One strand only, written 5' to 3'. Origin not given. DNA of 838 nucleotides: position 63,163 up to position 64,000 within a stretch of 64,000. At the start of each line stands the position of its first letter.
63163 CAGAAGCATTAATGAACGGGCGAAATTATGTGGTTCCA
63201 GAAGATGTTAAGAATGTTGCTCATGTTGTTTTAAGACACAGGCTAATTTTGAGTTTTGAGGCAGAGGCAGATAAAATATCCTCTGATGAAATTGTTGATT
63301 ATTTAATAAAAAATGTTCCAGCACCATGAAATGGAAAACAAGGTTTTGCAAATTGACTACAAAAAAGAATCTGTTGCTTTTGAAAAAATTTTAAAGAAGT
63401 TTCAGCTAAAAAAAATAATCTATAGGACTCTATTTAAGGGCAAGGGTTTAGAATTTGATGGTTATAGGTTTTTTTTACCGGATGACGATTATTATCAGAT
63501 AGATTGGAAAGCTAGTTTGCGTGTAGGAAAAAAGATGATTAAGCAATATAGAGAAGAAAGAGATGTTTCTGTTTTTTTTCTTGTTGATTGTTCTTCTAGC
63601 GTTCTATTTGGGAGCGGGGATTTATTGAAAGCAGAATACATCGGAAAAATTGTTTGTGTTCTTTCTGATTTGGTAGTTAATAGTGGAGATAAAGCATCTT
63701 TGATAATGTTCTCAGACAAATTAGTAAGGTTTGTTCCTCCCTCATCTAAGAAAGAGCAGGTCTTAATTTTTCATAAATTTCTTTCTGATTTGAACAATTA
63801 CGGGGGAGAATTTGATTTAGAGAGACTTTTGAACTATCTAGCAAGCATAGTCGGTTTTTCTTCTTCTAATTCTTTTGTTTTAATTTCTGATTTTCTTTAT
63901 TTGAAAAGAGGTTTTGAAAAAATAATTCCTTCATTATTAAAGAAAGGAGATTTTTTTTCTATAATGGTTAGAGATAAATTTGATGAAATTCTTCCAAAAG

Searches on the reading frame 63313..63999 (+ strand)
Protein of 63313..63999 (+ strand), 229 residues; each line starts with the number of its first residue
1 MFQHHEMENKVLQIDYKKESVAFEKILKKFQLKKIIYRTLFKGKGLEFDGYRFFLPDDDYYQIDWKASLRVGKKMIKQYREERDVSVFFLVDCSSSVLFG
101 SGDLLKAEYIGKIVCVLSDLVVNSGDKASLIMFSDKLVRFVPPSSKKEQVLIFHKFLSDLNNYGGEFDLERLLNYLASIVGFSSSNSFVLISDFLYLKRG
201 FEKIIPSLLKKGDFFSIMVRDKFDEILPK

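Call 31: search_protein_families(library=pfam, proteins=[window:63313-63999:+], max_evalue=0.01)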
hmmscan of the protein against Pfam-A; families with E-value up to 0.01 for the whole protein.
window:63313-63999:+ (229 aa): 2 families
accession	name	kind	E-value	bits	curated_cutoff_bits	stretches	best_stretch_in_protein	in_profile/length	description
PF01882.25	DUF58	-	3e-26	92.4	23.4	1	51-229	2-178/216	Protein of unknown function DUF58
PF13519.12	VWA_2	-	2.5e-05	25.3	27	1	87-193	1-105/107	von Willebrand factor type A domain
